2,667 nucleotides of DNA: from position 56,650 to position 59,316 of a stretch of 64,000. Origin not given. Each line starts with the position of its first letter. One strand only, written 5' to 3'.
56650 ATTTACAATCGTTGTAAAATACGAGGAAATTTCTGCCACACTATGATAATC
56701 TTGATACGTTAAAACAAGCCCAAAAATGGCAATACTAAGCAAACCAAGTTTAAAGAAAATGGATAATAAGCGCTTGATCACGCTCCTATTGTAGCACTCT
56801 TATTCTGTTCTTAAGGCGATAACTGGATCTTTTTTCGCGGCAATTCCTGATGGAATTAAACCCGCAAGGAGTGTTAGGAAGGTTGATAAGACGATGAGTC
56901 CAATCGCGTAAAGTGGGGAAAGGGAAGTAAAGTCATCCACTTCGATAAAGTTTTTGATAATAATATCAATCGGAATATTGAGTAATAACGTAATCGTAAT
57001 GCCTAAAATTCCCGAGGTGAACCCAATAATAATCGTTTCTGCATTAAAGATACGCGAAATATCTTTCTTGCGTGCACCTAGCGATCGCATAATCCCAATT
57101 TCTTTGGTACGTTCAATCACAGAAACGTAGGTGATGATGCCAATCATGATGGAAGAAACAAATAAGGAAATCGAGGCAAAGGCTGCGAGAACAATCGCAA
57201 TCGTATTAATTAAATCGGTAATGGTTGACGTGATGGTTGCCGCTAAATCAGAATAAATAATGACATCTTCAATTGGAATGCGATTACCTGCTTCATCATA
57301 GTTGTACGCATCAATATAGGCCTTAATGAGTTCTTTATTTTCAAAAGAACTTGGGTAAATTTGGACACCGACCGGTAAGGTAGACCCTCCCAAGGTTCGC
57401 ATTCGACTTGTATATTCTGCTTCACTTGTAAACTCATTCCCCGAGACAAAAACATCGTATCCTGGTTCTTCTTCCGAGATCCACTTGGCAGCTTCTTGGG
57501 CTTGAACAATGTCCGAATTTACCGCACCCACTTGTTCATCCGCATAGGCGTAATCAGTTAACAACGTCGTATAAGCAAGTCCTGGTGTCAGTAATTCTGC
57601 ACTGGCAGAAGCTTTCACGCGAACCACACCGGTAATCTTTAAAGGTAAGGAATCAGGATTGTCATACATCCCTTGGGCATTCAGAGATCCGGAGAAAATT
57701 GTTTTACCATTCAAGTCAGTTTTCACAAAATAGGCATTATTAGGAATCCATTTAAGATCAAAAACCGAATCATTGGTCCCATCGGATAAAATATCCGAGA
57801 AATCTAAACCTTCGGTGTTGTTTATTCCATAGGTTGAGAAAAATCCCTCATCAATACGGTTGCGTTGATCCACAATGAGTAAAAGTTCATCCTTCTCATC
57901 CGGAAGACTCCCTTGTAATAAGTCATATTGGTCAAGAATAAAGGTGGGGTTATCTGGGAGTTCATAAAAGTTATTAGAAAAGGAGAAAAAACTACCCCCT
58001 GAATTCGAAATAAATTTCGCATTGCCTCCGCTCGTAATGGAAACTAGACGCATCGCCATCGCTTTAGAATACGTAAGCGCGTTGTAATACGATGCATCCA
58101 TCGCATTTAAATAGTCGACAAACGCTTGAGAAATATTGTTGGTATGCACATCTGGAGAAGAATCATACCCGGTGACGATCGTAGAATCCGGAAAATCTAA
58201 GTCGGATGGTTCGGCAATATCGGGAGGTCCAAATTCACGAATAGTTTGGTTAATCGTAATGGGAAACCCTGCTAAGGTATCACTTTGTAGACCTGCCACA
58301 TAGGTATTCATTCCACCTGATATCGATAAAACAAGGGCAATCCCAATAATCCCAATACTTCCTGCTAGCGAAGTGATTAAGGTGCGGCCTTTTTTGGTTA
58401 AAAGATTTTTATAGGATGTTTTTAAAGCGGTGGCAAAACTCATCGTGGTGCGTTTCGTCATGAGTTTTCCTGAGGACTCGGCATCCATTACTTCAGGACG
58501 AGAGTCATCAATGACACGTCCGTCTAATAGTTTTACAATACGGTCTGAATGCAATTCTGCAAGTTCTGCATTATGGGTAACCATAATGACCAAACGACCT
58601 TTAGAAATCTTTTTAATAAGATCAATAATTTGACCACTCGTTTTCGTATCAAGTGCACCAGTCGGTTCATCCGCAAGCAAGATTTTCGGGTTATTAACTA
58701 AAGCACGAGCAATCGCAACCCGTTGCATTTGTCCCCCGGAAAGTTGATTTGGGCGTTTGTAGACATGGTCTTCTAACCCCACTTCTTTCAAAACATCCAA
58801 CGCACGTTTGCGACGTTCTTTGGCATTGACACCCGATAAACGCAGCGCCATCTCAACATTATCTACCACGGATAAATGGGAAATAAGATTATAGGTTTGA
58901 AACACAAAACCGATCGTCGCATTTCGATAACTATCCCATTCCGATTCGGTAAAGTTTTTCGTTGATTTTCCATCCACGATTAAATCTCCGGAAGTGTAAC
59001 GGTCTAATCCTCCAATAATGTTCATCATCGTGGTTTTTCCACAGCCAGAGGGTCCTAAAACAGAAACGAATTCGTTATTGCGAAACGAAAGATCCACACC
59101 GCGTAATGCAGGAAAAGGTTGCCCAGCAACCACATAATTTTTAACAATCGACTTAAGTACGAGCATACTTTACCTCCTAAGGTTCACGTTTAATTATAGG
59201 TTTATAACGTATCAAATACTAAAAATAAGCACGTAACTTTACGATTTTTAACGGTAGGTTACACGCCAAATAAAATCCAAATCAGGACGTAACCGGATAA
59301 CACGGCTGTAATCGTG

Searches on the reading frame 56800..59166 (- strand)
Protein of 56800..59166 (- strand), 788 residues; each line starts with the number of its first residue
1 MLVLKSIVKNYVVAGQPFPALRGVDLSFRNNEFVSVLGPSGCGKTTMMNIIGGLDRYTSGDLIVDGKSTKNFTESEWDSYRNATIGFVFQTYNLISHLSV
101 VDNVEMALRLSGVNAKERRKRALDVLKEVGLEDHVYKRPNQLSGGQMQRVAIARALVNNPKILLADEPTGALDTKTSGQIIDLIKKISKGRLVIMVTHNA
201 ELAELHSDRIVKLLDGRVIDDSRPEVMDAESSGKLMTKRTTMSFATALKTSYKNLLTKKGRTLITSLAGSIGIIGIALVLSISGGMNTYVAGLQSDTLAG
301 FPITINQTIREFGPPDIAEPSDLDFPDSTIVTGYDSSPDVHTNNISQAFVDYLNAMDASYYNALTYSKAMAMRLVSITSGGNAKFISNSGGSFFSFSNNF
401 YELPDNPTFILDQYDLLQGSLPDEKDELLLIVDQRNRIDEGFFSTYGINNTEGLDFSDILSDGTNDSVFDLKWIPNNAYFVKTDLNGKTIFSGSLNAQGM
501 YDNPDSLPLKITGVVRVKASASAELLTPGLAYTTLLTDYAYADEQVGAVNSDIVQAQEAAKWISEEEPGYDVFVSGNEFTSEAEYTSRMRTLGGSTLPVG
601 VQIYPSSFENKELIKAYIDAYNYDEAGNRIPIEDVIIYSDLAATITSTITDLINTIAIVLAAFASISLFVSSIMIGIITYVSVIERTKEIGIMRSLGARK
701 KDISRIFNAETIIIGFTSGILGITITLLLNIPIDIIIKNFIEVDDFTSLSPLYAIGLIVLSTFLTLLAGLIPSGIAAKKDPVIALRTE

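Call 68: find_encoding_contigs(protein=window:56800-59166:-, flank=10000, max_places=1)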
Protein window:56800-59166:- (788 aa): 9 contigs read that carry it; 1 place shown.
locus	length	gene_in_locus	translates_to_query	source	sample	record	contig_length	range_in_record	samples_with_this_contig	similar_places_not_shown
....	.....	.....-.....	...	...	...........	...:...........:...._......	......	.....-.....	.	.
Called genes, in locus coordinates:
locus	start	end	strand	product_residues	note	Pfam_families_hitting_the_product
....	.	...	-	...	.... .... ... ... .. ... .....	-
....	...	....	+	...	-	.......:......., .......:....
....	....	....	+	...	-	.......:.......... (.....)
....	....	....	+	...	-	-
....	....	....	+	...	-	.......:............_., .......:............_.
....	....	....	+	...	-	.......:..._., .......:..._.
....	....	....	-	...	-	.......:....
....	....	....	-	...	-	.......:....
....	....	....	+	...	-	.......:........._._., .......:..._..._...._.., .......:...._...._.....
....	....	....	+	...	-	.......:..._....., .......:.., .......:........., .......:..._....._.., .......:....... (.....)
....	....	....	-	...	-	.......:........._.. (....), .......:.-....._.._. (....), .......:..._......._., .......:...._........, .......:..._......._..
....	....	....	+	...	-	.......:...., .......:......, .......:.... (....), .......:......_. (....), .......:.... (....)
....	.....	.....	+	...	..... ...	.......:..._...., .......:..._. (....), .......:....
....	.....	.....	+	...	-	-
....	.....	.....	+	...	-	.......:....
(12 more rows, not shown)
